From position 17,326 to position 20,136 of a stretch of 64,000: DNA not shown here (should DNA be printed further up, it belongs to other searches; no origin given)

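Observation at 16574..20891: Orphan AddB-like Fe-S nuclease translationally coupled to a membrane-anchored coiled-coil protein and a DMT transporter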

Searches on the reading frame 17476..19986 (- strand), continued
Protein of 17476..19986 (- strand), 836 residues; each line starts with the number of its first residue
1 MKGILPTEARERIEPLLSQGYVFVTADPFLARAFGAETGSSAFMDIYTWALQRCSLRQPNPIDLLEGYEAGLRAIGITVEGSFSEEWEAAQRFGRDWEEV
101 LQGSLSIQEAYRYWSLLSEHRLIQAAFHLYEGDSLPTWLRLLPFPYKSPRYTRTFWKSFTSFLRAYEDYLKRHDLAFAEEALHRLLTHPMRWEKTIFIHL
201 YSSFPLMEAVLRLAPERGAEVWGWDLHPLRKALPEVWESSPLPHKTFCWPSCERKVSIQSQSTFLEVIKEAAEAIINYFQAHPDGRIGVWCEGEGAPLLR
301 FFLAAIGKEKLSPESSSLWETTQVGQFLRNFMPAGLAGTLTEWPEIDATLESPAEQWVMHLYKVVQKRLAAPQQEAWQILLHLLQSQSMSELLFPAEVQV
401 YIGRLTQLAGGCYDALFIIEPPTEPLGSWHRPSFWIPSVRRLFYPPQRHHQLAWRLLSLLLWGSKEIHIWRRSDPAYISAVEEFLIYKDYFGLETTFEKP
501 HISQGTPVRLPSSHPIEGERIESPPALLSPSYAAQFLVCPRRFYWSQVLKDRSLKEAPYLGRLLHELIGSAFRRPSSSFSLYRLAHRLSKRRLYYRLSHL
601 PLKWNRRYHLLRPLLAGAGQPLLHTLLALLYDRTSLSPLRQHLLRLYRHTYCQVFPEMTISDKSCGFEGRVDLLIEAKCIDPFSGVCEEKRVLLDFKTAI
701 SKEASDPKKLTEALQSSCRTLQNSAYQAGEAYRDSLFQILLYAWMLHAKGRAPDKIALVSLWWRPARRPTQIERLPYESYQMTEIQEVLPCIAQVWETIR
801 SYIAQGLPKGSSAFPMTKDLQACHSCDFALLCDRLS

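Call 23: predict_structure(alignment_id=A1)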
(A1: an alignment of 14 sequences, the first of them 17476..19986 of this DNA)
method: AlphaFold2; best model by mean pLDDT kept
length: 836 residues; sequences in the alignment: 14
mean_pLDDT: 85.9   pTM: 0.62
mean pLDDT of the five models: 85.9, 84.5, 80.4, 80.3, 76.8
residues with pLDDT >= 90: 384; 70-90: 375; 50-70: 73; < 50: 4
segments of 3 or more residues with pLDDT < 50: 509-511
pLDDT, mean of each block of 10 residues (from residue 1): 79 92 93 89 93 93 93 85 85 91 91 82 63 58 61 82 94 95 91 93 90 94 93 89 89 89 92 93 92 88 81 82 89 91 84 86 92 90 79 80 92 95 85 77 87 94 95 87 91 89 66 67 84 89 86 73 86 78 91 87 68 88 93 84 87 89 85 92 87 90 80 91 84 91 91 93 75 78 89 91 88 84 73 68
secondary structure, 60 per line:
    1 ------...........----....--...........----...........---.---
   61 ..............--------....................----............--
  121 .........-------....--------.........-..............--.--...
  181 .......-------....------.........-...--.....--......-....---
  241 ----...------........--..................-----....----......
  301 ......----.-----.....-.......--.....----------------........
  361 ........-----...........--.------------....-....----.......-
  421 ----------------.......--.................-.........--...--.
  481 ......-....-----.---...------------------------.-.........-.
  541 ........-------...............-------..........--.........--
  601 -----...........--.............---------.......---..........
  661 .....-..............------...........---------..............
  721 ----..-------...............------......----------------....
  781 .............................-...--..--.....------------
elements in order (helices of 4 or more, strands of 3 or more residues): H7-17 E22-25 H28-38 E43-45 H46-53 H61-74 H83-102 H107-118 H121-129 H137-140 H149-157 H159-172 H178-187 E195-198 H205-213 E220-224 H227-232 H234-237 E245-247 E254-261 H264-281 E287-290 H295-306 H318-321 H323-329 H332-336 H353-368 H374-384 E400-403 H405-408 E413-419 H437-443 H446-462 E464-472 H480-486 H488-491 E501-503 H530-538 H540-548 H556-570 E578-580 H581-587 H590-598 H606-616 H619-631 H641-647 E651-662 E667-680 E687-697 H707-720 H734-748 E755-760 E777-781 H782-809 H820-824

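Call 28: search_protein_representatives(alignment_id=A1)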
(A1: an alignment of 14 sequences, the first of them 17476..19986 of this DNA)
Query: 14 sequences, 850 profile positions. Proteins with E-value up to 0.001 (for the whole library): 766; up to 1e-10: 24; up to 1e-30: 17. The best 150 are listed.
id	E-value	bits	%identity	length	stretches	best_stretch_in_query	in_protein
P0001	0.0e+00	1203.7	-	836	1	1-850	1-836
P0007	0.0e+00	1175.8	-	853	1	2-850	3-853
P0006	0.0e+00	1160.8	-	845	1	1-850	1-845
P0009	0.0e+00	1138.7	-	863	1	1-849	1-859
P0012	0.0e+00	1102.5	-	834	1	24-850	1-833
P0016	0.0e+00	1015.4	-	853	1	3-850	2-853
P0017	8.0e-272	921.2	-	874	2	1-620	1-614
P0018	1.7e-267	906.8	-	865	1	4-849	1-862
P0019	7.1e-267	904.8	-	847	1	2-849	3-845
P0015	6.0e-222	756.2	-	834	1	6-849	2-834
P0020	1.5e-211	721.8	-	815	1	17-850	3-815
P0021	3.5e-211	720.5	-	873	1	1-850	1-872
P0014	3.4e-191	654.4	-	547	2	352-850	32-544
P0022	1.5e-183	629.2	-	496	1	3-497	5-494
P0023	1.1e-99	351.6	-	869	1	8-849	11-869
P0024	4.6e-98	346.3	-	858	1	12-849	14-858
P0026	5.1e-16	74.9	-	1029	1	517-847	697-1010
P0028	5.7e-12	61.5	-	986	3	356-579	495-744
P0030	2.6e-11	59.3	-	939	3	437-579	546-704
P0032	7.6e-11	57.8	-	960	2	434-577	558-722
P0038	8.5e-10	54.3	-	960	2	431-576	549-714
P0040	1.0e-09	54.1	-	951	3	749-848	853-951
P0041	1.0e-09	54.1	-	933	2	746-848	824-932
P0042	1.2e-09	53.8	-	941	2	362-848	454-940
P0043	1.5e-09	53.5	-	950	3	747-848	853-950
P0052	4.2e-09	52.0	-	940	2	740-848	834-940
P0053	4.5e-09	51.9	-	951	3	436-578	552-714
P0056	6.6e-09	51.4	-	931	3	751-848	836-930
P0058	7.3e-09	51.2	-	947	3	749-849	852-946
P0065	9.5e-09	50.8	-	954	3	436-577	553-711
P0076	3.8e-08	48.9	-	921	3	105-227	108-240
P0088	9.2e-08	47.6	-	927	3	109-229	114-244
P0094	1.3e-07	47.1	-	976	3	63-228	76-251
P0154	1.3e-06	43.8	-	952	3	91-251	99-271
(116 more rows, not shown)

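Call 30: list_cluster_members(proteins=[P0023, P0024, P0026, P0028, P0030, P0076, P0088, P0094, P0154, P0042])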
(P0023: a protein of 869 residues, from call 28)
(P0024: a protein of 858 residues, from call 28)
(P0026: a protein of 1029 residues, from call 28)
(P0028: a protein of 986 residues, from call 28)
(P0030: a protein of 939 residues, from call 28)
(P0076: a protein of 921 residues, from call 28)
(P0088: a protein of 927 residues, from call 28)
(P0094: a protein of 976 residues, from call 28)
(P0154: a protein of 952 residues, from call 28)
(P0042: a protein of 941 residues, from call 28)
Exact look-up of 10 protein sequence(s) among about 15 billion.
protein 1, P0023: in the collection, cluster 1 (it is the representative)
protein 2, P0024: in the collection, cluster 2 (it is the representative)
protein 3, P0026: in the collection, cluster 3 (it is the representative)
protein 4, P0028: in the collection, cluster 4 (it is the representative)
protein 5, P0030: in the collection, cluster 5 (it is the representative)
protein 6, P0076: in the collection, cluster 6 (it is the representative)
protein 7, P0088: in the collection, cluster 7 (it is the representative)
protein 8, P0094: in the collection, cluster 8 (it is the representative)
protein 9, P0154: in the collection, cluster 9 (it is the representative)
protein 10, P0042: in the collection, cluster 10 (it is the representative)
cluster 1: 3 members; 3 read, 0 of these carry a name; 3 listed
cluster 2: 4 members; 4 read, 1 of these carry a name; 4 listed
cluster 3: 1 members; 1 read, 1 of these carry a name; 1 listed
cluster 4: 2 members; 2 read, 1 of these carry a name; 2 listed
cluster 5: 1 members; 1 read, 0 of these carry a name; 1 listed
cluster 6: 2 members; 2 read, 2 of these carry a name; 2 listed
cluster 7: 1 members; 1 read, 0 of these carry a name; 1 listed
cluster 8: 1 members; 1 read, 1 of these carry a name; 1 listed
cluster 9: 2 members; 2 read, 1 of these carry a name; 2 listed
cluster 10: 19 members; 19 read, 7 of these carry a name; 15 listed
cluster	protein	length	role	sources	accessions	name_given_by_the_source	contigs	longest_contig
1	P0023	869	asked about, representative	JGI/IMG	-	-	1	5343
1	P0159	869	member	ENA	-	-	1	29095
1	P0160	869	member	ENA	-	-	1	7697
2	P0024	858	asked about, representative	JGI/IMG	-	-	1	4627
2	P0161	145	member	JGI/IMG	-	CRISPR/Cas system-associated exonuclease Cas4 (RecB family)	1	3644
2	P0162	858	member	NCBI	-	-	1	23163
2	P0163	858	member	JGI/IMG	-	-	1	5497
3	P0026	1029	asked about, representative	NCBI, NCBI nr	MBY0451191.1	MAG: PD-(D/E)XK nuclease family protein [Cyanobacteria bacterium] | PD-(D/E)XK nuclease family protein [Cyanobacteriota bacterium]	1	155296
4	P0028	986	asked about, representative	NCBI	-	-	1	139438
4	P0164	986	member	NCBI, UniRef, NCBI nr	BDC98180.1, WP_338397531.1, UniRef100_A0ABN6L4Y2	PD-(D/E)XK nuclease family protein [Persicobacter psychrovividus] | PD-(D/E)XK endonuclease-like domain-containing protein n=1 Tax=Persicobacter ... | hypothetical protein PEPS_04610 [Persicobacter psychrovividus]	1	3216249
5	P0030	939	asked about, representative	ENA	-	-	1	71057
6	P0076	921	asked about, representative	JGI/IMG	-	PD-(D/E)XK nuclease superfamily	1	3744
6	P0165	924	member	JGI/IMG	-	PD-(D/E)XK nuclease superfamily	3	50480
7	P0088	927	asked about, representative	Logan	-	-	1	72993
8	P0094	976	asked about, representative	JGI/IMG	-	hypothetical protein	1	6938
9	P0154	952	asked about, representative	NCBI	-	-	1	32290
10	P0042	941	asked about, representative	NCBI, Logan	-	-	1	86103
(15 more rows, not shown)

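Call 32: find_encoding_contigs(protein=P0042, flank=8000, max_places=2)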
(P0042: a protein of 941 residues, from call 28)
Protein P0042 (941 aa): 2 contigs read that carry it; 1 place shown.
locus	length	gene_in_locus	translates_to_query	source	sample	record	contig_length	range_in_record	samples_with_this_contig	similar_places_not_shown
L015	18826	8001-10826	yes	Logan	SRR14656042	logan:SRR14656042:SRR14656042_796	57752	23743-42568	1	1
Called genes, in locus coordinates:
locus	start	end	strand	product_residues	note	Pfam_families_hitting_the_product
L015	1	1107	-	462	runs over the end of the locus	PF14289:DUF4369 (faint), PF00085:Thioredoxin (faint), PF00578:AhpC-TSA, PF08534:Redoxin, PF13098:Thioredoxin_2 (faint), PF13905:Thioredoxin_8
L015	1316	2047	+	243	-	PF01507:PAPS_reduct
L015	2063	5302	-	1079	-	PF11028:TMEM260_N, PF28497:DUF8416, PF28495:TMEM260_2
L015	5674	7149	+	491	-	PF01636:APH, PF22740:PapZ_C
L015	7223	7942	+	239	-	PF00483:NTP_transferase, PF01128:IspD (weak), PF12804:NTP_transf_3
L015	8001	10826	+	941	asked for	PF12705:PDDEXK_1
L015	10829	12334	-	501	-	PF01875:Memo, PF01871:AMMECR1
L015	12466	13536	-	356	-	PF00266:Aminotran_5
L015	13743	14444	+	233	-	PF04402:SIMPL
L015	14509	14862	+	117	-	-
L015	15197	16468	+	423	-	PF00924:MS_channel_2nd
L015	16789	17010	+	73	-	PF12797:Fer4_2 (faint), PF12838:Fer4_7, PF13237:Fer4_10 (weak), PF00037:Fer4 (faint), PF12837:Fer4_6 (faint), PF14697:Fer4_21 (weak), PF13187:Fer4_9 (weak), PF13484:Fer4_16 (faint)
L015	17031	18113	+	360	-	PF01855:POR_N, PF17147:PFOR_II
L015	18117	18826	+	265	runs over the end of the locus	PF02775:TPP_enzyme_C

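Call 33: find_encoding_contigs(protein=P0164, flank=8000, max_places=2)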
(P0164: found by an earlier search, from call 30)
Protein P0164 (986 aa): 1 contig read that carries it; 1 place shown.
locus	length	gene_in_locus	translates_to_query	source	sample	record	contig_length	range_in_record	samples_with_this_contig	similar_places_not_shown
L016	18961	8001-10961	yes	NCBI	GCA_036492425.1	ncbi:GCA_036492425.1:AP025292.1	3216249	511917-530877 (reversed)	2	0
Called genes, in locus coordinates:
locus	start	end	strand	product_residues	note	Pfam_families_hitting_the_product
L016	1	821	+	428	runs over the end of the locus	PF00009:GTP_EFTU (faint), PF13167:GTP-bdg_N, PF16360:GTP-bdg_M, PF00025:Arf (weak), PF00071:Ras (weak), PF01926:MMR_HSR1, PF02421:FeoB_N (weak), PF04670:Gtr1_RagA (weak), +2 more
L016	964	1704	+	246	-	-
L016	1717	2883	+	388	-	PF13201:PCMD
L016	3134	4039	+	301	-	PF00160:Pro_isomerase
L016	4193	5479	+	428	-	PF02844:GARS_N, PF01071:GARS_A, PF02655:ATP-grasp_3 (faint), PF02786:CPSase_L_D2, PF02843:GARS_C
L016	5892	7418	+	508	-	PF04468:PSP1, PF28472:PSP1_3rd, PF28473:YaaT_C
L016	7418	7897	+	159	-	PF14109:GldH_lipo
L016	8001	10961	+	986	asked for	PF12705:PDDEXK_1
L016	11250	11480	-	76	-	-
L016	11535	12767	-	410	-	PF17874:TPR_MalT (faint)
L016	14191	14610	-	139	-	PF19762:DUF6249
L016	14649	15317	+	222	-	PF07638:Sigma70_ECF (weak), PF04542:Sigma70_r2, PF08281:Sigma70_r4_2, PF04545:Sigma70_r4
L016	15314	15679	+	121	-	-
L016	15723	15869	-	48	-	-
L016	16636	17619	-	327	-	PF00490:ALAD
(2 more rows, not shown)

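Call 38: search_solved_structures(query=A2, max_evalue=0.01, show_alignments=0)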
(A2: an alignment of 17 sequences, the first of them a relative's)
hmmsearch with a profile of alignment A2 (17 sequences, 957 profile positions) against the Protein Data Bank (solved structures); distinct sequences matched with E-value up to 0.01: 1.
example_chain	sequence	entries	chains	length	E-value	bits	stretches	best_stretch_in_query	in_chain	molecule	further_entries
9iac_A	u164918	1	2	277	0.0035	18.9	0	864-955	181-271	Similar to tr|Q3MCC8|Q3MCC8_ANAVT Hypothetical protein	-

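Call 51: find_encoding_contigs(protein=P0154, flank=8000, max_places=2)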
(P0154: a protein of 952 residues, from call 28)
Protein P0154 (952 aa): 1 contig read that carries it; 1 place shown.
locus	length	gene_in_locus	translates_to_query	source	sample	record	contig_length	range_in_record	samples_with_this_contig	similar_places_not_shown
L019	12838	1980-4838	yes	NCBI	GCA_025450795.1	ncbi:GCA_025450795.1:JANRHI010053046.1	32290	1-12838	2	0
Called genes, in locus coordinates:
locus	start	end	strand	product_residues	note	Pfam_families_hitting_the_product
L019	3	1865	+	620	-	?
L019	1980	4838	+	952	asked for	PF12705:PDDEXK_1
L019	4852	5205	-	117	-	PF04020:Phage_holin_4_2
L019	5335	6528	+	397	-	PF00155:Aminotran_1_2, PF01041:DegT_DnrJ_EryC1 (weak)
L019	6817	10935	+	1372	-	PF13895:Ig_2 (faint), PF13927:Ig_3 (faint), PF19081:Ig_7 (faint), PF18962:Por_Secre_tail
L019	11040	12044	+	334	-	PF00294:PfkB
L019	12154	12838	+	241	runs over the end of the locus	PF01209:Ubie_methyltran, PF13489:Methyltransf_23, PF08241:Methyltransf_11, PF08242:Methyltransf_12, PF13649:Methyltransf_25, PF13847:Methyltransf_31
